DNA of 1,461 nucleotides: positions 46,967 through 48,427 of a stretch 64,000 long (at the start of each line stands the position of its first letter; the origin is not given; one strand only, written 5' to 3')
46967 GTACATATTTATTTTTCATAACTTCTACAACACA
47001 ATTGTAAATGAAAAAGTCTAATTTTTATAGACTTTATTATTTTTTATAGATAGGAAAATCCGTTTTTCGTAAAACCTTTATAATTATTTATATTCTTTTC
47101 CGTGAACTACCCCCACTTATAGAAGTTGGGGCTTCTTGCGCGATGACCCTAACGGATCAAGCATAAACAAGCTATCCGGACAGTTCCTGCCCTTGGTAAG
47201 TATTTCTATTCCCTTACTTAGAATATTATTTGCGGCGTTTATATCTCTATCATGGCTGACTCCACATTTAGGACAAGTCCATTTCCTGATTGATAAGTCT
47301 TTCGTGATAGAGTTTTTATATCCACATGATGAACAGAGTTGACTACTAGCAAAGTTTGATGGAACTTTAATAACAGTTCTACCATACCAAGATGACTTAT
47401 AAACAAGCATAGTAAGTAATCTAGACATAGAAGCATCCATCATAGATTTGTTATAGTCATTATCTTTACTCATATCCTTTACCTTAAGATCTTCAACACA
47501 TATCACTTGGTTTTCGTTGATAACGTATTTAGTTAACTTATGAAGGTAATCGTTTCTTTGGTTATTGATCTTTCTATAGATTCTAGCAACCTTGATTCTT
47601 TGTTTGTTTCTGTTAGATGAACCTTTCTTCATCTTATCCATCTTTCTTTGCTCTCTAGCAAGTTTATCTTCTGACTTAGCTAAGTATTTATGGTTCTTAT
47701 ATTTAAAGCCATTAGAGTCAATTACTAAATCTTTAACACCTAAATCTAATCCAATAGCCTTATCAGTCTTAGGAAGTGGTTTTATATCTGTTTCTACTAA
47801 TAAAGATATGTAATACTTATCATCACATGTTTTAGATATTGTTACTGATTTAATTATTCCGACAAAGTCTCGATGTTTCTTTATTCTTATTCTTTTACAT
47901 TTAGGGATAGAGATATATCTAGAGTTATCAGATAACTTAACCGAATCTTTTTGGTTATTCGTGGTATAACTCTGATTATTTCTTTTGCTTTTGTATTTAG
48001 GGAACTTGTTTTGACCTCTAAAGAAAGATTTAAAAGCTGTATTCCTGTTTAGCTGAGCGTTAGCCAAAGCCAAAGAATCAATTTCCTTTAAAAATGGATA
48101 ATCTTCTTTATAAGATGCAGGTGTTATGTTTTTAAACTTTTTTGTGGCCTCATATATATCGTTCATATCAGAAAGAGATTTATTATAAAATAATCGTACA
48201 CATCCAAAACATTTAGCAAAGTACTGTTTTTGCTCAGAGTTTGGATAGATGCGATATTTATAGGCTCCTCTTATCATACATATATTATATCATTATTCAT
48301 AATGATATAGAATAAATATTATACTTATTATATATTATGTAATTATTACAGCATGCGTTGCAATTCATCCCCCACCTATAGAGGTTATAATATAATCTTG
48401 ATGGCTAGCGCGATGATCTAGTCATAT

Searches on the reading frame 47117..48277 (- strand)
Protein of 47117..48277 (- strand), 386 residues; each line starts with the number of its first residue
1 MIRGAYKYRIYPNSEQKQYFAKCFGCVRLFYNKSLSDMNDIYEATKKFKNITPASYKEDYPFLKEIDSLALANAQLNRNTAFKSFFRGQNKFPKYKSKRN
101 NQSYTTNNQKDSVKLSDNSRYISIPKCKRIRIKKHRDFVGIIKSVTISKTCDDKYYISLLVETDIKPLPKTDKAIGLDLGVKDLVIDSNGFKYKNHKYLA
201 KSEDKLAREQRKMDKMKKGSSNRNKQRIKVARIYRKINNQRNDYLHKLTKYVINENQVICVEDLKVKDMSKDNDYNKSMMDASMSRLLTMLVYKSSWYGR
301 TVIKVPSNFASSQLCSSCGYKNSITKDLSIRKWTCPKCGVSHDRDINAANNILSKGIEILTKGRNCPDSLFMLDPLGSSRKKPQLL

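Call 12: search_protein_families(library=pfam, proteins=[window:47117-48277:-])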
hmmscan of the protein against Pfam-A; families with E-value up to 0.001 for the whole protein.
window:47117-48277:- (386 aa): 3 families
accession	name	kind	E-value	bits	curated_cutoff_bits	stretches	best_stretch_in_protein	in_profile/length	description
PF01385.25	OrfB_IS605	-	6.4e-28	97.8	30.5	1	161-271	4-118/120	Probable transposase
PF07282.18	Cas12f1-like_TNB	-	4.1e-23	81.7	26.3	1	286-352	3-60/60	Cas12f1-like, TNB domain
PF12323.14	HTH_OrfB_IS605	-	1.8e-18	66.2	21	1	1-47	1-47/47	Helix-turn-helix domain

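Call 67: find_encoding_contigs(protein=window:47117-48277:-, flank=10000, max_places=10)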
Protein window:47117-48277:- (386 aa): 1 contig read that carries it; 1 place shown.
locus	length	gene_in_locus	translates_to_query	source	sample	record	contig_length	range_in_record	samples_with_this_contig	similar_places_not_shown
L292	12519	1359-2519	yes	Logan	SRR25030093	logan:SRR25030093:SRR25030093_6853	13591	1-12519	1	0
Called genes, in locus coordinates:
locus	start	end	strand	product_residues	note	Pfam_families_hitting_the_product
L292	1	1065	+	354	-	?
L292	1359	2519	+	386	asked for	PF12323:HTH_OrfB_IS605, PF01385:OrfB_IS605, PF07282:Cas12f1-like_TNB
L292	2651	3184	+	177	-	PF09419:PGP_phosphatase, PF13419:HAD_2, PF00702:Hydrolase, PF13242:Hydrolase_like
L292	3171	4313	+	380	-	-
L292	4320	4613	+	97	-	PF01985:CRS1_YhbY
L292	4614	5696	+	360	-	PF01467:CTP_transf_like, PF08668:HDOD (weak), PF01966:HD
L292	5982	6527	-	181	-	PF02452:PemK_toxin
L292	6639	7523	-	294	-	PF02899:Phage_int_SAM_1, PF00589:Phage_integrase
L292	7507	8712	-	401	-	PF00817:IMS, PF11798:IMS_HHH (weak), PF11799:IMS_C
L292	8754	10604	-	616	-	PF13292:DXP_synthase_N, PF00456:Transketolase_N (faint), PF02775:TPP_enzyme_C (faint), PF02779:Transket_pyr, PF02780:Transketolase_C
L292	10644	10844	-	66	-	PF02609:Exonuc_VII_S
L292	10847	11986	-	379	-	PF13742:tRNA_anti_2, PF01336:tRNA_anti-codon, PF02601:Exonuc_VII_L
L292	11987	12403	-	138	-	PF01029:NusB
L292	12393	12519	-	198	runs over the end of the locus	-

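Call 68: find_homologous_proteins(query=window:47117-48277:-, max_evalue=1e-60)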
Query window:47117-48277:- (386 aa): 7018 proteins with E <= 1e-60 among 8000 candidates; the best 120 are listed.
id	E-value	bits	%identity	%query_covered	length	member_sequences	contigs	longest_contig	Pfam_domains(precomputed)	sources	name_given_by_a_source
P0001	2.1e-244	828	96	100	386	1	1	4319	PF12323.15,PF01385.26,PF07282.19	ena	-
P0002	1.2e-241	819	95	100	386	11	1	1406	PF12323.15,PF01385.26,PF07282.19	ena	-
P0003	2.2e-239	812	93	100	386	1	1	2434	PF12323.15,PF01385.26,PF07282.19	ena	-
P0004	9.0e-239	810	94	100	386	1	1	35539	PF12323.15,PF01385.26,PF07282.19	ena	-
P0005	4.7e-232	788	90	100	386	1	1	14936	PF12323.15,PF01385.26,PF07282.19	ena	-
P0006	3.0e-229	778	91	99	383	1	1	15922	PF12323.15,PF01385.26,PF07282.19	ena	-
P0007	1.1e-228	776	90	99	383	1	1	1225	PF12323.15,PF01385.26,PF07282.19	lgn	-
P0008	1.2e-228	776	90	99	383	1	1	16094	PF12323.15,PF01385.26,PF07282.19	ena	-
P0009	2.0e-228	776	90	99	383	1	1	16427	PF12323.15,PF01385.26,PF07282.19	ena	-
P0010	2.5e-228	775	90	99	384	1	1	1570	PF12323.15,PF01385.26,PF07282.19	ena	-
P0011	2.7e-228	775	90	99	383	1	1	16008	PF12323.15,PF01385.26,PF07282.19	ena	-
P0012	3.5e-228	775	88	100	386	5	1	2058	PF12323.15,PF01385.26,PF07282.19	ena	-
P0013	5.1e-228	774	90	99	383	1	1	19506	PF12323.15,PF01385.26,PF07282.19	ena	-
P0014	7.3e-228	774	90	99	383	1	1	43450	PF12323.15,PF01385.26,PF07282.19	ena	-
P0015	6.2e-225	764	89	100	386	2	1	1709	PF12323.15,PF01385.26,PF07282.19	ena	-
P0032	8.2e-208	708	83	99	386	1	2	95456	PF12323.15,PF01385.26,PF07282.19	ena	-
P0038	6.8e-205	698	80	100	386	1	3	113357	PF12323.15,PF01385.26,PF07282.19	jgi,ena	-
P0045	2.3e-203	693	79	100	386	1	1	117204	PF12323.15,PF01385.26,PF07282.19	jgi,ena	-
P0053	1.6e-199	680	78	99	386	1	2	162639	PF12323.15,PF01385.26,PF07282.19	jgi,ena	-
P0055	2.7e-199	680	79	100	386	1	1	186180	PF12323.15,PF01385.26,PF07282.19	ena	-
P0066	2.0e-197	674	78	99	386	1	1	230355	PF12323.15,PF01385.26,PF07282.19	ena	-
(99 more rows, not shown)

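Call 69: find_encoding_contigs(protein=P0004, flank=10000, max_places=4)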
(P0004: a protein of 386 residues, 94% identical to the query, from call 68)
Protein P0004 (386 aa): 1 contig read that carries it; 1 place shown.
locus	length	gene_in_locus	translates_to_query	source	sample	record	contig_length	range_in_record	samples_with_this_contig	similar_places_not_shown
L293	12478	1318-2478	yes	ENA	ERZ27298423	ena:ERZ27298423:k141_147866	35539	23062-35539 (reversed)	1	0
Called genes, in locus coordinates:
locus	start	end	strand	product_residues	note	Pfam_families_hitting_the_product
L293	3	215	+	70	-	?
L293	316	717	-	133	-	-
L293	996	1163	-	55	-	PF01625:PMSR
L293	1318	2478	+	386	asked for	PF12323:HTH_OrfB_IS605, PF01385:OrfB_IS605, PF07282:Cas12f1-like_TNB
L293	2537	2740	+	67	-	-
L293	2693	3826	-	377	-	PF13350:Y_phosphatase3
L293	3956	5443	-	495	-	PF01943:Polysacc_synt, PF01554:MatE (weak)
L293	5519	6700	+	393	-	PF13439:Glyco_transf_4, PF13579:Glyco_trans_4_4, PF00534:Glycos_transf_1, PF13692:Glyco_trans_1_4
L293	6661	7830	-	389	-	PF00534:Glycos_transf_1, PF13692:Glyco_trans_1_4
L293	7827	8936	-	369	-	PF00534:Glycos_transf_1, PF13692:Glyco_trans_1_4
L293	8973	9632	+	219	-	PF03167:UDG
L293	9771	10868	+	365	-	PF07155:ECF-ribofla_trS, PF09515:Thia_YuaJ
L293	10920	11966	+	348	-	-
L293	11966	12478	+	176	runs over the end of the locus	PF04167:DUF402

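Call 70: find_encoding_contigs(protein=P0014, flank=10000, max_places=4)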
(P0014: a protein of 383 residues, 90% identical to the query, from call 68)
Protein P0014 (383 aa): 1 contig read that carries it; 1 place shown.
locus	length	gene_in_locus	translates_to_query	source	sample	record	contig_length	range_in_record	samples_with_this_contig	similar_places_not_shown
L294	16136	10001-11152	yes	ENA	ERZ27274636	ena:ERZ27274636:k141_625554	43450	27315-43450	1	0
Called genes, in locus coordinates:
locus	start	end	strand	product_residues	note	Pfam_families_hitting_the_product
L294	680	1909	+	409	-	PF13546:DDE_5 (faint), PF01609:DDE_Tnp_1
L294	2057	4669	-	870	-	PF00122:E1-E2_ATPase, PF00702:Hydrolase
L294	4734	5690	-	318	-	PF06966:DUF1295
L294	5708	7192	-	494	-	PF02554:CstA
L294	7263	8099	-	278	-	PF08843:AbiEii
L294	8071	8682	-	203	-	-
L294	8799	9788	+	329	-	PF01073:3Beta_HSD, PF01370:Epimerase, PF04321:RmlD_sub_bind (weak), PF16363:GDP_Man_Dehyd, PF07993:NAD_binding_4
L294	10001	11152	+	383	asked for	PF12323:HTH_OrfB_IS605, PF01385:OrfB_IS605, PF07282:Cas12f1-like_TNB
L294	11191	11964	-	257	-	PF00583:Acetyltransf_1, PF13673:Acetyltransf_10, PF13508:Acetyltransf_7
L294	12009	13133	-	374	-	PF00712:DNA_pol3_beta, PF02767:DNA_pol3_beta_2, PF02768:DNA_pol3_beta_3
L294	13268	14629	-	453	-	PF00308:Bac_DnaA, PF00004:AAA (faint), PF08299:Bac_DnaA_C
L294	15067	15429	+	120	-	-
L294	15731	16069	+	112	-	PF00825:Ribonuclease_P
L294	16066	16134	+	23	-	?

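Call 71: find_encoding_contigs(protein=P0032, flank=10000, max_places=4)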
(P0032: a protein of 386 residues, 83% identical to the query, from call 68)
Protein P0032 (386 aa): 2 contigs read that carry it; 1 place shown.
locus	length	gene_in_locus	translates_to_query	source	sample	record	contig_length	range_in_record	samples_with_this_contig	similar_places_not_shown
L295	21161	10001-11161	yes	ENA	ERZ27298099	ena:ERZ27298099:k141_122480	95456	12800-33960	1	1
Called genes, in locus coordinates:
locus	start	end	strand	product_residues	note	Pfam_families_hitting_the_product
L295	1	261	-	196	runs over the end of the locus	-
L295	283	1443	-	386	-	PF13306:LRR_5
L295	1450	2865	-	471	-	PF02446:Glyco_hydro_77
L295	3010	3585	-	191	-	PF03193:RsgA_GTPase (faint), PF10662:PduV-EutP (weak), PF01926:MMR_HSR1, PF02421:FeoB_N (weak)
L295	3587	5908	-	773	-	PF02190:LON_substr_bdg, PF00004:AAA, PF07728:AAA_5 (weak), PF22667:Lon_lid, PF05362:Lon_C, PF13541:ChlI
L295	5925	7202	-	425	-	PF05697:Trigger_N, PF00254:FKBP_C, PF05698:Trigger_C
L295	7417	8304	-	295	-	-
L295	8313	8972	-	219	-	PF00106:adh_short, PF01370:Epimerase (weak), PF13561:adh_short_C2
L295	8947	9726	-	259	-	PF02592:Vut_1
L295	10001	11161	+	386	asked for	PF12323:HTH_OrfB_IS605, PF01385:OrfB_IS605, PF07282:Cas12f1-like_TNB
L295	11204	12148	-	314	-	PF07885:Ion_trans_2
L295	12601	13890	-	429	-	PF00919:UPF0004, PF04055:Radical_SAM, PF18693:TRAM_2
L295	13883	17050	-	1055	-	PF00005:ABC_tran, PF13304:AAA_21 (faint), PF02687:FtsX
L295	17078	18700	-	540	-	PF13396:PLDc_N (faint), PF13091:PLDc_2, PF00614:PLDc (weak), PF13091:PLDc_2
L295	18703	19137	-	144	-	-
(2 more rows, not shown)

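Call 72: find_encoding_contigs(protein=P0038, flank=10000, max_places=4)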
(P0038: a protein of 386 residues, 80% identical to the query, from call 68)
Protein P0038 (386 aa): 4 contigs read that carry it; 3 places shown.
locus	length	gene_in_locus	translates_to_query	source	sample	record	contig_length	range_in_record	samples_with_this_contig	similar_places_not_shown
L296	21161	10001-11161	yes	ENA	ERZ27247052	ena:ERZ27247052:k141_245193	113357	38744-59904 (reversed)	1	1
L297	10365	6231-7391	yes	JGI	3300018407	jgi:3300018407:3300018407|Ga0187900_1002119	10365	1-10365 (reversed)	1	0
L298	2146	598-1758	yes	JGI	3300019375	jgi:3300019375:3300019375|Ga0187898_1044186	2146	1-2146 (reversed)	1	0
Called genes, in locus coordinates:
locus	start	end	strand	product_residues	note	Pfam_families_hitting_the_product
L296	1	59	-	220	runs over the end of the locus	-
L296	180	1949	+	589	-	PF03572:Peptidase_S41 (weak)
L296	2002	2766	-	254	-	PF12822:ECF_trnsprt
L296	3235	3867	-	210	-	PF02525:Flavodoxin_2, PF03358:FMN_red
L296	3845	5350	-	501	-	PF02554:CstA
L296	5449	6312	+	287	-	PF00106:adh_short, PF13561:adh_short_C2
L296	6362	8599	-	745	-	PF00324:AA_permease, PF13520:AA_permease_2, PF01966:HD, PF13487:HD_5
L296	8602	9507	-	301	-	PF13487:HD_5, PF01966:HD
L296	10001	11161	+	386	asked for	PF12323:HTH_OrfB_IS605, PF01385:OrfB_IS605, PF07282:Cas12f1-like_TNB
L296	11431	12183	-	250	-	PF14268:YoaP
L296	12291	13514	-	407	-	-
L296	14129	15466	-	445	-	PF05958:tRNA_U5-meth_tr, PF02475:TRM5-TYW2_MTfase, PF03602:Cons_hypoth95, PF05175:MTS (weak), PF13649:Methyltransf_25 (faint), PF13847:Methyltransf_31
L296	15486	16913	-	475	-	PF01554:MatE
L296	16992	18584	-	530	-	PF00133:tRNA-synt_1, PF01406:tRNA-synt_1e (weak), PF09334:tRNA-synt_1g, PF00133:tRNA-synt_1, PF19303:Anticodon_3 (weak)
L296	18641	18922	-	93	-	PF01197:Ribosomal_L31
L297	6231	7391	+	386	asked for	PF12323:HTH_OrfB_IS605, PF01385:OrfB_IS605, PF07282:Cas12f1-like_TNB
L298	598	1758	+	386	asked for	PF12323:HTH_OrfB_IS605, PF01385:OrfB_IS605, PF07282:Cas12f1-like_TNB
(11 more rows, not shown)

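Call 73: find_encoding_contigs(protein=P0045, flank=10000, max_places=4)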
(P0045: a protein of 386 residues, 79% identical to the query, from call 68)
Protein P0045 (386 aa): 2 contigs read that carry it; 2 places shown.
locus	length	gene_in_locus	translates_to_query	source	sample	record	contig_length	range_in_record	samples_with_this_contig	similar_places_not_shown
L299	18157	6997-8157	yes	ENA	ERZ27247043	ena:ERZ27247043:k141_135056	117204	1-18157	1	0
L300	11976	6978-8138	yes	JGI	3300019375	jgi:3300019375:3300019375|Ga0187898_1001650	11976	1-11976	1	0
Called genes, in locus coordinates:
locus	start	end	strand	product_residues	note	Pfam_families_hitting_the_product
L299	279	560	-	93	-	PF01381:HTH_3, PF12844:HTH_19, PF13412:HTH_24 (faint), PF13560:HTH_31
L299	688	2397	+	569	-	PF01555:N6_N4_Mtase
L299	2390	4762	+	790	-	PF04851:ResIII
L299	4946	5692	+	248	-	PF01661:Macro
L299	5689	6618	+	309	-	PF08902:DUF1848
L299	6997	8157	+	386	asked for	PF12323:HTH_OrfB_IS605, PF01385:OrfB_IS605, PF07282:Cas12f1-like_TNB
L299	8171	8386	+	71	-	-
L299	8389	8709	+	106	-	PF03992:ABM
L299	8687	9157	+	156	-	PF18050:Cyclophil_like2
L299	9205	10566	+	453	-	PF01554:MatE, PF01943:Polysacc_synt, PF01554:MatE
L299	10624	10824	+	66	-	PF04014:MazE_antitoxin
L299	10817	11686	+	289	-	PF00005:ABC_tran, PF13304:AAA_21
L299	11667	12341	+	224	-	PF13346:ABC2_membrane_5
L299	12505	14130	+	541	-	-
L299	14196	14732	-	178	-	PF00625:Guanylate_kin, PF13238:AAA_18 (weak)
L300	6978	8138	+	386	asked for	PF12323:HTH_OrfB_IS605, PF01385:OrfB_IS605, PF07282:Cas12f1-like_TNB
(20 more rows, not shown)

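Call 74: find_encoding_contigs(protein=P0053, flank=10000, max_places=4)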
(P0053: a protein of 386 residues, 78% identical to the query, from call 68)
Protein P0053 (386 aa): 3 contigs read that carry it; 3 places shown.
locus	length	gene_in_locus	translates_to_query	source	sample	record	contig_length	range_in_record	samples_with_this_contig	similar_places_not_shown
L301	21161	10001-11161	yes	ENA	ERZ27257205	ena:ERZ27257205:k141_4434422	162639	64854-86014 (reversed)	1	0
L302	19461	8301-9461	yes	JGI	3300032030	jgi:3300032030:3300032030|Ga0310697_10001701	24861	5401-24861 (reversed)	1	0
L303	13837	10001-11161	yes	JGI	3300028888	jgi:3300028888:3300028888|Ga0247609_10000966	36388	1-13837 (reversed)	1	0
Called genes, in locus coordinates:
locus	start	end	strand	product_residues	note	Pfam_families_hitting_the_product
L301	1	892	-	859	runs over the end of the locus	PF02837:Glyco_hydro_2_N, PF22666:Glyco_hydro_2_N2 (weak), PF00703:Glyco_hydro_2, PF02836:Glyco_hydro_2_C, PF02929:Bgal_small_N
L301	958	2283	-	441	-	PF00999:Na_H_Exchanger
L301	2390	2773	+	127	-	PF04221:RelB (weak)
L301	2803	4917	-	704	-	PF05621:TniB (weak), PF13191:AAA_16 (weak), PF00004:AAA, PF17871:AAA_lid_9, PF00004:AAA, PF07724:AAA_2, PF07728:AAA_5, PF10431:ClpB_D2-small, +11 more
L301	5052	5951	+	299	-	PF20434:BD-FAE, PF07859:Abhydrolase_3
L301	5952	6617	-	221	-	-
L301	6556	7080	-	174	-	PF04525:LOR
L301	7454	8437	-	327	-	-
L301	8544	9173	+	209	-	PF01168:Ala_racemase_N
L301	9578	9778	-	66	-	PF01934:HepT-like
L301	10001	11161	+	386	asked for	PF12323:HTH_OrfB_IS605, PF01385:OrfB_IS605, PF07282:Cas12f1-like_TNB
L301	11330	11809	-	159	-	PF22600:MTPAP-like_central (weak), PF01909:NTP_transf_2, PF18765:Polbeta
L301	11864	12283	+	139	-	-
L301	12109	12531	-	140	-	PF09424:YqeY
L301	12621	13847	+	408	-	PF02073:Peptidase_M29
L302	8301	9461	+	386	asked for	PF12323:HTH_OrfB_IS605, PF01385:OrfB_IS605, PF07282:Cas12f1-like_TNB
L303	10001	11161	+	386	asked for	PF12323:HTH_OrfB_IS605, PF01385:OrfB_IS605, PF07282:Cas12f1-like_TNB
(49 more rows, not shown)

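Call 75: find_encoding_contigs(protein=P0055, flank=10000, max_places=4)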
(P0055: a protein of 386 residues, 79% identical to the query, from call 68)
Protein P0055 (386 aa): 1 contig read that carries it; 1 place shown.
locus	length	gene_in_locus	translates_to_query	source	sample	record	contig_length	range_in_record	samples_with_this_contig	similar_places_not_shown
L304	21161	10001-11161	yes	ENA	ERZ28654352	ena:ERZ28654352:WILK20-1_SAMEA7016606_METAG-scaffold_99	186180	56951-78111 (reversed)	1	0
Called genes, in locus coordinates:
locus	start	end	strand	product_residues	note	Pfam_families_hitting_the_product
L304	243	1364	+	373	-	-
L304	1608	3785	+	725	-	-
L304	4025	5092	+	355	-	PF16738:CBM26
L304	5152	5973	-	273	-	PF01633:Choline_kinase (weak)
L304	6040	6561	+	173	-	PF00588:SpoU_methylase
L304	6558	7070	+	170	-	-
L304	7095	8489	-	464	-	PF05833:NFACT_N, PF05670:NFACT-R_1 (weak)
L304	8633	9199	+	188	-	PF00625:Guanylate_kin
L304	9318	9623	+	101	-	-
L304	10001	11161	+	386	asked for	PF12323:HTH_OrfB_IS605, PF01385:OrfB_IS605, PF07282:Cas12f1-like_TNB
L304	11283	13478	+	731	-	PF17764:PriA_3primeBD, PF00270:DEAD, PF04851:ResIII, PF18319:Zn_ribbon_PriA, PF00271:Helicase_C (weak), PF18074:PriA_C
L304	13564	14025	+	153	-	-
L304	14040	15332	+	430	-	-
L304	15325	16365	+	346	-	PF21016:RlmN_N, PF04055:Radical_SAM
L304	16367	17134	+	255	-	PF00481:PP2C (weak), PF13672:PP2C_2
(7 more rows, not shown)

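Call 76: find_encoding_contigs(protein=P0066, flank=10000, max_places=4)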
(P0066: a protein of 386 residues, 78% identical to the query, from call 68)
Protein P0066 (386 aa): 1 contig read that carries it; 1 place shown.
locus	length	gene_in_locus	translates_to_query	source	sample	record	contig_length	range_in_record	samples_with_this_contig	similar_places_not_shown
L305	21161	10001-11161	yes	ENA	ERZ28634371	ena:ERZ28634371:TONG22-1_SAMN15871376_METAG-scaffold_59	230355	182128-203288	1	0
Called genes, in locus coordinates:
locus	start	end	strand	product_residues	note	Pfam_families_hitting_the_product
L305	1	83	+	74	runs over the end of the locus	PF03672:UPF0154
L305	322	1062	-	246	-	PF02660:G3P_acyltransf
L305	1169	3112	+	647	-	PF02518:HATPase_c, PF00204:DNA_gyraseB, PF01751:Toprim, PF00986:DNA_gyraseB_C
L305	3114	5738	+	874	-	PF00521:DNA_topoisoIV, PF03989:DNA_gyraseA_C (faint)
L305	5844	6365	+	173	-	PF09419:PGP_phosphatase (weak), PF13419:HAD_2, PF00702:Hydrolase, PF13242:Hydrolase_like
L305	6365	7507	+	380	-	PF21516:YqeH-like_C (weak)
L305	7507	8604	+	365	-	PF01467:CTP_transf_like, PF08668:HDOD (weak), PF01966:HD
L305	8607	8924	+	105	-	PF02410:RsfS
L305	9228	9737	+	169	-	-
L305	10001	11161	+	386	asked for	PF12323:HTH_OrfB_IS605, PF01385:OrfB_IS605, PF07282:Cas12f1-like_TNB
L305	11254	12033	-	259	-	PF00528:BPD_transp_1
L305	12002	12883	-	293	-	-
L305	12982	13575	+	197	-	PF00027:cNMP_binding, PF13545:HTH_Crp_2 (weak)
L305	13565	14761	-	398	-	PF01676:Metalloenzyme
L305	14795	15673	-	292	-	PF02899:Phage_int_SAM_1, PF00589:Phage_integrase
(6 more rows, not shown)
